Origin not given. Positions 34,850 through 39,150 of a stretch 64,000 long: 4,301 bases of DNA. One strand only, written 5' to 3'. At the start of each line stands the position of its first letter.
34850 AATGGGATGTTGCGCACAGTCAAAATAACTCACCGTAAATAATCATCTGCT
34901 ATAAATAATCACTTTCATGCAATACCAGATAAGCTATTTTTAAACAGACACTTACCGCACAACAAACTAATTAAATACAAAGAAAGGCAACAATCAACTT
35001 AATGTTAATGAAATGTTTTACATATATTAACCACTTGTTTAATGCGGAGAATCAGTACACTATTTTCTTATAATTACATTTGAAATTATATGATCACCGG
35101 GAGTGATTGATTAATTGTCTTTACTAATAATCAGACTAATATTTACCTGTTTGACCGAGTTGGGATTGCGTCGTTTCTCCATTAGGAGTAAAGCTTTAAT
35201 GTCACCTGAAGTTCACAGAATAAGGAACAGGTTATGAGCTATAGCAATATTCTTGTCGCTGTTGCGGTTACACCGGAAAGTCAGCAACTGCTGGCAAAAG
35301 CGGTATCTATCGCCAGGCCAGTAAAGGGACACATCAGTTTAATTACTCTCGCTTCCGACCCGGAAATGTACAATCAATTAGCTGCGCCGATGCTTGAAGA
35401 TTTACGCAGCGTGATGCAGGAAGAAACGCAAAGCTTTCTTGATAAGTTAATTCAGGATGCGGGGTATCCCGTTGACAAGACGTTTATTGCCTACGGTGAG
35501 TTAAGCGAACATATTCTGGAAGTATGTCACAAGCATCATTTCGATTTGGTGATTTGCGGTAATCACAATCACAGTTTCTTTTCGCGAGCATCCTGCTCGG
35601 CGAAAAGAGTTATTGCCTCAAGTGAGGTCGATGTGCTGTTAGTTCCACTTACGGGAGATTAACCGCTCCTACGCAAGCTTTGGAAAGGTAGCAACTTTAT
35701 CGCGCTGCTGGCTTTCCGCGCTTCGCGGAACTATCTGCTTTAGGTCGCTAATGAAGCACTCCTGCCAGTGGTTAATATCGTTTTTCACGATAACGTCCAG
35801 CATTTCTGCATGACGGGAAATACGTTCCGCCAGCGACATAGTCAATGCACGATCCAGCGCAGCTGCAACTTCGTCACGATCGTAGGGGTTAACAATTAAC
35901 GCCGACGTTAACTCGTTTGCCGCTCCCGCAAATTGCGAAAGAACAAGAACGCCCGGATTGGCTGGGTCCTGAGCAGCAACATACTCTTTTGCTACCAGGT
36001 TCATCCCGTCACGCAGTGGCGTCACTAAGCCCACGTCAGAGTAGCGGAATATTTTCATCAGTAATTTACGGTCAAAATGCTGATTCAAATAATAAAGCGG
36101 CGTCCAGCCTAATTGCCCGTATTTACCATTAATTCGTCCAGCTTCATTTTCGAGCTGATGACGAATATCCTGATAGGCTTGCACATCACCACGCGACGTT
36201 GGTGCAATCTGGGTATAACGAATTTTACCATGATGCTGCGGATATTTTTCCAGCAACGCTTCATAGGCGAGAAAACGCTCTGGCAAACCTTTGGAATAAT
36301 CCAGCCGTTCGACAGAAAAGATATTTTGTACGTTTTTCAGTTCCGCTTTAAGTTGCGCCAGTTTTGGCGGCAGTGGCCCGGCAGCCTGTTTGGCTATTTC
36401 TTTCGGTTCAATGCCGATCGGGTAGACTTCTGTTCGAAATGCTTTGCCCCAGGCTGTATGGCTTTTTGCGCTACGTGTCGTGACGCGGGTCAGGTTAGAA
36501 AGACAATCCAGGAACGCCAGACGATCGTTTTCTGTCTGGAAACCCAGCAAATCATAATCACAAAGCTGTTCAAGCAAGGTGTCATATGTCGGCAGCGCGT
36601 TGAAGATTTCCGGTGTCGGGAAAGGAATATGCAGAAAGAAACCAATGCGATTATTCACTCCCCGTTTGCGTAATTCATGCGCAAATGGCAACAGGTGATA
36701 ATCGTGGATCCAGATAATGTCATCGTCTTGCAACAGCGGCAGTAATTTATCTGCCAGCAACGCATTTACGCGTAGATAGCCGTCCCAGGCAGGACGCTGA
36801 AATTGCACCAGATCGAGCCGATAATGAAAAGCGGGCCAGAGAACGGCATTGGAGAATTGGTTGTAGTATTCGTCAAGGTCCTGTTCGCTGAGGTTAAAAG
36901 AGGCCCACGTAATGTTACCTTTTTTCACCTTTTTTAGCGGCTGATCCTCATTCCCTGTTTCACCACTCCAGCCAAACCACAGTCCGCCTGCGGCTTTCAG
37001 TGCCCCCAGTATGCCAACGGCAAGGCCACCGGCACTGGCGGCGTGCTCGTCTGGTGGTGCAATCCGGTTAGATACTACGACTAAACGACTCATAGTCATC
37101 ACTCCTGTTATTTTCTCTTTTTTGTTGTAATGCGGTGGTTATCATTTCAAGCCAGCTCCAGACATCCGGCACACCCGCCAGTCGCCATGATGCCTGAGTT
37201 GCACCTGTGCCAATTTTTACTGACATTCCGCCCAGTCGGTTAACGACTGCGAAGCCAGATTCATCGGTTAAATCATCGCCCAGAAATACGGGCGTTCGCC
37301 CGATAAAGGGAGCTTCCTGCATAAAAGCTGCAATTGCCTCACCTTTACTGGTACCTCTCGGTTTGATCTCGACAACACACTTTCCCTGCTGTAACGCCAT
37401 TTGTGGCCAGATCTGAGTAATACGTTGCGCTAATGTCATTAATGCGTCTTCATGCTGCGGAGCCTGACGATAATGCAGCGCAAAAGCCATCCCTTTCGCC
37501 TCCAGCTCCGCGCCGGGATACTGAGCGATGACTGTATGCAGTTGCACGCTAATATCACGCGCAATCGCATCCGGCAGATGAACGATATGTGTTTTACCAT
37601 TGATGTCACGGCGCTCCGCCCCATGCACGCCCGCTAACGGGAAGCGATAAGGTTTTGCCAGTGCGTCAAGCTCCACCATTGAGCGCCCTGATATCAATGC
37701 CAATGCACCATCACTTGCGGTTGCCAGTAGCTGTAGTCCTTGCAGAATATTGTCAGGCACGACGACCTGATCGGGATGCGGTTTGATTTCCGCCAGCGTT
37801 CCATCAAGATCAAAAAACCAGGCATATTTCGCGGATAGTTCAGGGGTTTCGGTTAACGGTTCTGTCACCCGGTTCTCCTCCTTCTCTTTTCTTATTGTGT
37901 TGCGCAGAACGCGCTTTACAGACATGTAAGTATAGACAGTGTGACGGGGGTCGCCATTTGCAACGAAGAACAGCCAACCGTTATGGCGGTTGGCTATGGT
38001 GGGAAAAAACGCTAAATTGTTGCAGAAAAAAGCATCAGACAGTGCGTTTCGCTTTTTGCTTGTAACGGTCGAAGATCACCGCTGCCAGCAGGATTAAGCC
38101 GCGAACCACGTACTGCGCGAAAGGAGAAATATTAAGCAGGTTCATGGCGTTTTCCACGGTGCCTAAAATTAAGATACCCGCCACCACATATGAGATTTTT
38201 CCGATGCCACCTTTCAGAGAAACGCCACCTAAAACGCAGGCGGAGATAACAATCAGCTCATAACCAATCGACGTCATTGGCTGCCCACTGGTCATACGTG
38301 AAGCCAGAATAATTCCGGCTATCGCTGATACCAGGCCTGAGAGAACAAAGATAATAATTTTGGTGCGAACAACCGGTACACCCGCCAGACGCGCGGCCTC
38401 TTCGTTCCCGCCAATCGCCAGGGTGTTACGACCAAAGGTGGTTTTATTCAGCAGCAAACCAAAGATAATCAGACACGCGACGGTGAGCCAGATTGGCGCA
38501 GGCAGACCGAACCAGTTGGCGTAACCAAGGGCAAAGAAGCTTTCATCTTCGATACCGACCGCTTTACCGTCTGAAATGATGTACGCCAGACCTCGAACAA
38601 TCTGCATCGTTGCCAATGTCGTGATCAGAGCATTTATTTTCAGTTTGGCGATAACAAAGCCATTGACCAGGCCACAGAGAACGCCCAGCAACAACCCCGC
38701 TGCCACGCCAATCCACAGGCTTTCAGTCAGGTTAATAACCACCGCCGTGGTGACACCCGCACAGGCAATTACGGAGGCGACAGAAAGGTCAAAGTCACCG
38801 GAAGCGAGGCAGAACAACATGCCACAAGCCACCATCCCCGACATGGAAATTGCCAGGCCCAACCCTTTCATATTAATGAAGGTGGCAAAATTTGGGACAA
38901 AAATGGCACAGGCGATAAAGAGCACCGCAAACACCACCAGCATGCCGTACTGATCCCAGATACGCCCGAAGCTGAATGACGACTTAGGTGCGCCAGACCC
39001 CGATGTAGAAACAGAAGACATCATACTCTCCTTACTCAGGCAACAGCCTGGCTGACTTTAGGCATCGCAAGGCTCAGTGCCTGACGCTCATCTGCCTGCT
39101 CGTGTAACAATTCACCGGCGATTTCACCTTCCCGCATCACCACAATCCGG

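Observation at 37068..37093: otsB and otsA coding sequences overlap by 26 nt; several other pairs are translationally coupled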

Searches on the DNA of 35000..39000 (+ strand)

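Call 3: search_dna_similar(query=window:35000-39000:+, collection=ecoli_genomes, mode=near, max_rows=10)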
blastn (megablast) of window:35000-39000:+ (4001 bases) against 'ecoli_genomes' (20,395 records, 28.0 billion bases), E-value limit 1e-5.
Records with a match: 5420; places in all: 5431; records where one place covers at least 80% of the query: 5411.
Genomes with a match: 5420 of 5426; with a place that covers at least 80% of the query: 5411. Places per genome that has any: lowest 1, median 1, highest 2. On chromosomes: 5429 places; on plasmids: 2.
Best place of each record, by identity: >=99% 3165; 95-99% 2255.
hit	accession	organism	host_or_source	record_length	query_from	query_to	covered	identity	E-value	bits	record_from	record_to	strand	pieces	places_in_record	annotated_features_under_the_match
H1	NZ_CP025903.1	Escherichia coli strain 300709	Homo sapiens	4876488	1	4001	100%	100.0%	0e+0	7389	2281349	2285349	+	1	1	otsA: alpha,alpha-trehalose-phosphate synthase | araH: arabinose ABC transporter permease AraH | otsB: trehalose-phosphatase | uspC: universal stress protein UspC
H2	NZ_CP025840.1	Escherichia coli strain 214-4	Homo sapiens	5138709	1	4001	100%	100.0%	0e+0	7389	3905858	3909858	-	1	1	otsA: alpha,alpha-trehalose-phosphate synthase | araH: arabinose ABC transporter permease AraH | otsB: trehalose-phosphatase | uspC: universal stress protein UspC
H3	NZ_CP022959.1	Escherichia coli ATCC 8739 strain ATCC 8739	stepwise adaptation to AgNO3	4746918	1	4001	100%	100.0%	0e+0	7389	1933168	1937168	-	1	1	otsA: alpha,alpha-trehalose-phosphate synthase | araH: arabinose ABC transporter permease AraH | otsB: trehalose-phosphatase | uspC: universal stress protein UspC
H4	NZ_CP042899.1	Escherichia coli strain CFSAN061763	missing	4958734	1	4001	100%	100.0%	0e+0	7389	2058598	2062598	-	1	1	otsA: alpha,alpha-trehalose-phosphate synthase | araH: arabinose ABC transporter permease AraH | otsB: trehalose-phosphatase | uspC: universal stress protein UspC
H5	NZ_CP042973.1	Escherichia coli strain CFSAN061768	missing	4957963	1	4001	100%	100.0%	0e+0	7389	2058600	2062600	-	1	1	otsA: alpha,alpha-trehalose-phosphate synthase | araH: arabinose ABC transporter permease AraH | otsB: trehalose-phosphatase | uspC: universal stress protein UspC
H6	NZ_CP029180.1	Escherichia coli strain H9Ecoli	Homo sapiens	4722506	1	4001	100%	100.0%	0e+0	7389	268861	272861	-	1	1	otsA: alpha,alpha-trehalose-phosphate synthase | araH: arabinose ABC transporter permease AraH | otsB: trehalose-phosphatase | uspC: universal stress protein UspC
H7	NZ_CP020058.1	Escherichia coli strain AR_0061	missing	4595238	1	4001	100%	100.0%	0e+0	7389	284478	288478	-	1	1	otsA: alpha,alpha-trehalose-phosphate synthase | araH: arabinose ABC transporter permease AraH | otsB: trehalose-phosphatase | uspC: universal stress protein UspC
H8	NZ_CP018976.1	Escherichia coli strain Ecol_545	Homo sapiens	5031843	1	4001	100%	100.0%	0e+0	7389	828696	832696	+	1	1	otsA: alpha,alpha-trehalose-phosphate synthase | araH: arabinose ABC transporter permease AraH | otsB: trehalose-phosphatase | uspC: universal stress protein UspC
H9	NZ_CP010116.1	Escherichia coli strain C1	cow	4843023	1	4001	100%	100.0%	0e+0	7389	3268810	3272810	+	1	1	otsA: alpha,alpha-trehalose-phosphate synthase | araH: arabinose ABC transporter permease AraH | otsB: trehalose-phosphatase | uspC: universal stress protein UspC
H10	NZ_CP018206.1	Escherichia coli strain MRSN346647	Homo sapiens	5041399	1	4001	100%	100.0%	0e+0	7389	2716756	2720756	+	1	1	otsA: alpha,alpha-trehalose-phosphate synthase | araH: arabinose ABC transporter permease AraH | otsB: trehalose-phosphatase | uspC: universal stress protein UspC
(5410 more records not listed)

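Call 27: search_dna_similar(query=window:36960-37200:-, collection=ecoli_genomes, mode=near, max_rows=30, rows=spread)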
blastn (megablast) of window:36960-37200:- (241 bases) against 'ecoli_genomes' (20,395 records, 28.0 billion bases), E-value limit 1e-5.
Records with a match: 5418; places in all: 5421; records where one place covers at least 80% of the query: 5418.
Genomes with a match: 5418 of 5426; with a place that covers at least 80% of the query: 5418. Places per genome that has any: lowest 1, median 1, highest 2. On chromosomes: 5419 places; on plasmids: 2.
Best place of each record, by identity: >=99% 3266; 95-99% 2152.
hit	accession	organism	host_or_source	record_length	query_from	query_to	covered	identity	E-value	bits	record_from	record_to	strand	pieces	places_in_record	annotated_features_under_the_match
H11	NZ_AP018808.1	Escherichia coli strain E2865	Bos taurus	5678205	1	241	100%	100.0%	3e-122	446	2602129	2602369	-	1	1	otsA: alpha,alpha-trehalose-phosphate synthase | otsB: trehalose-phosphatase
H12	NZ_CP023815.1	Escherichia coli strain IMT16316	wild bird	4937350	1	241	100%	100.0%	3e-122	446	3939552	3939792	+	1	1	otsA: alpha,alpha-trehalose-phosphate synthase | otsB: trehalose-phosphatase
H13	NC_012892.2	Escherichia coli BL21(DE3) strain BL21(DE3)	-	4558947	1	241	100%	100.0%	3e-122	446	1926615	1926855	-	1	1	otsA: alpha,alpha-trehalose-phosphate synthase | otsB: trehalose-phosphatase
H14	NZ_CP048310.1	Escherichia coli strain 32-4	environment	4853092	1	241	100%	100.0%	3e-122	446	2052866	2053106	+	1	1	otsA: alpha,alpha-trehalose-phosphate synthase | otsB: trehalose-phosphatase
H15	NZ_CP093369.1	Escherichia coli strain EV36 mutant 5a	missing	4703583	1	241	100%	100.0%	3e-122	446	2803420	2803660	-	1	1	otsA: alpha,alpha-trehalose-phosphate synthase | otsB: trehalose-phosphatase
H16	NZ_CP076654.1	Escherichia coli strain NC19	duck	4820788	1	241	100%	100.0%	3e-122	446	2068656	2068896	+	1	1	otsA: alpha,alpha-trehalose-phosphate synthase | otsB: trehalose-phosphatase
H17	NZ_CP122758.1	Escherichia coli strain ETEC1739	Sus scrofa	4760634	1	241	100%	100.0%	3e-122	446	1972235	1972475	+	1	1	otsA: alpha,alpha-trehalose-phosphate synthase | otsB: trehalose-phosphatase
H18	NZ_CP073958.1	Escherichia coli strain MB46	Poultry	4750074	1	241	100%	100.0%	3e-122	446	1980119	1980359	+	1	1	otsA: alpha,alpha-trehalose-phosphate synthase | otsB: trehalose-phosphatase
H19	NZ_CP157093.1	Escherichia coli strain UTME-13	Sus scrofa domesticus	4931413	1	241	100%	100.0%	3e-122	446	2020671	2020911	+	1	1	otsA: alpha,alpha-trehalose-phosphate synthase | otsB: trehalose-phosphatase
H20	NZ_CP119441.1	Escherichia coli O121 strain 201805972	Homo sapiens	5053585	1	241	100%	100.0%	3e-122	446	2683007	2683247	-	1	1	otsA: alpha,alpha-trehalose-phosphate synthase | otsB: trehalose-phosphatase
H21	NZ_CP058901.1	Escherichia coli strain MS10495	Homo sapiens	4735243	1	241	100%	100.0%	3e-122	446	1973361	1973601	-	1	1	otsA: alpha,alpha-trehalose-phosphate synthase | otsB: trehalose-phosphatase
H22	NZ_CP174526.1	Escherichia coli strain NEBExpress(lowRF1)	cell culture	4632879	1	241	100%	100.0%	3e-122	446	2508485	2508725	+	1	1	otsA: alpha,alpha-trehalose-phosphate synthase | otsB: trehalose-phosphatase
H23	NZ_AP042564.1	Escherichia coli strain OkiPb01694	bovine feces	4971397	1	241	100%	100.0%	3e-122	446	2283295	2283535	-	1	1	otsA: alpha,alpha-trehalose-phosphate synthase | otsB: trehalose-phosphatase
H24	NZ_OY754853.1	Escherichia coli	-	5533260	1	241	100%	100.0%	3e-122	446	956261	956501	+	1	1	otsA: alpha,alpha-trehalose-phosphate synthase | otsB: trehalose-phosphatase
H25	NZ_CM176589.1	Escherichia coli strain cM8a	Homo sapiens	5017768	1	241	100%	100.0%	3e-122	446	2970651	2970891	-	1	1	otsA: alpha,alpha-trehalose-phosphate synthase | otsB: trehalose-phosphatase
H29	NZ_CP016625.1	Escherichia coli O157:H7 strain FRIK944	Bos taurus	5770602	1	241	100%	98.8%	3e-117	429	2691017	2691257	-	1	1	otsA: alpha,alpha-trehalose-phosphate synthase | otsB: trehalose-phosphatase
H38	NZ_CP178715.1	Escherichia coli strain VTB96959v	Chicken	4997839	1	241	100%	97.5%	3e-112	412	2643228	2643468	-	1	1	otsA: alpha,alpha-trehalose-phosphate synthase | otsB: trehalose-phosphatase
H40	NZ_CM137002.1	Escherichia coli strain LSC52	Homo sapiens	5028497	1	238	99%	97.1%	6e-109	401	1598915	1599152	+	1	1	otsB: trehalose-phosphatase | otsA: alpha,alpha-trehalose-phosphate synthase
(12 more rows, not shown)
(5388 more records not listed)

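Call 28: get_annotated_region(hit=H40, flank=100)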
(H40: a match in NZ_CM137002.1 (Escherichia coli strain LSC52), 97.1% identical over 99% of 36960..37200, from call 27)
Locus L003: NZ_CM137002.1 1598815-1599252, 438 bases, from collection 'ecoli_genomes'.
description: Escherichia coli strain LSC52 chromosome, whole genome shotgun sequence
organism: Escherichia coli strain LSC52 (NCBI taxid 562)
replicon: chromosome; assembly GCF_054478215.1
host: Homo sapiens; source: urine; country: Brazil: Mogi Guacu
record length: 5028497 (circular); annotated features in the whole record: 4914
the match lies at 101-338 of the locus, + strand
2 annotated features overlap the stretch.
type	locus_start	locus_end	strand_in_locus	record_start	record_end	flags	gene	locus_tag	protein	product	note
CDS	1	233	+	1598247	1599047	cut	otsB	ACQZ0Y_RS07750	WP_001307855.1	trehalose-phosphatase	-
CDS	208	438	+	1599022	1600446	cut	otsA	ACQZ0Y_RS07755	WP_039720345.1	alpha,alpha-trehalose-phosphate synthase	-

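Call 29: get_annotated_region(hit=H38, flank=100)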
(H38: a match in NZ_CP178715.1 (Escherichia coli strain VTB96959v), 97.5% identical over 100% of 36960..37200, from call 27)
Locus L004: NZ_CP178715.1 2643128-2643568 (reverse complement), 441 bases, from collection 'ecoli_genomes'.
description: Escherichia coli strain VTB96959v chromosome, complete genome
organism: Escherichia coli strain VTB96959v (NCBI taxid 562)
replicon: chromosome; assembly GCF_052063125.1
host: Chicken; source: -; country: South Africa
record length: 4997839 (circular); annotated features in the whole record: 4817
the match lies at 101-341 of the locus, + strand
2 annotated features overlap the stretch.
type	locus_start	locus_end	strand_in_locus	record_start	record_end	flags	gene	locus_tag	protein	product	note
CDS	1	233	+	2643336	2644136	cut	otsB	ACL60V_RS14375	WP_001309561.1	trehalose-phosphatase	-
CDS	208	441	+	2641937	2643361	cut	otsA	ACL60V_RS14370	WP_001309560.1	alpha,alpha-trehalose-phosphate synthase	-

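Call 30: get_annotated_region(hit=H29, flank=100)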
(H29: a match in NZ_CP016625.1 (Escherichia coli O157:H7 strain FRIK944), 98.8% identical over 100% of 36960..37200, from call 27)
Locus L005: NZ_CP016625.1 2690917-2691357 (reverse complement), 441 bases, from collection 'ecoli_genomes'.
description: Escherichia coli O157:H7 strain FRIK944 chromosome, complete genome
organism: Escherichia coli O157:H7 strain FRIK944 (NCBI taxid 83334)
replicon: chromosome; assembly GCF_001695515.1
host: Bos taurus; source: calf feces; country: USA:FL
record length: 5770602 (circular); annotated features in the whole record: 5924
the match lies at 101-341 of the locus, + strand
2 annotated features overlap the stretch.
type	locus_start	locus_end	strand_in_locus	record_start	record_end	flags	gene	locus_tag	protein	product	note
CDS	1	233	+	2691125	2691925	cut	otsB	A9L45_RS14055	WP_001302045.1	trehalose-phosphatase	-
CDS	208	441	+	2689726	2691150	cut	otsA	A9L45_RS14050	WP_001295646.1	alpha,alpha-trehalose-phosphate synthase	-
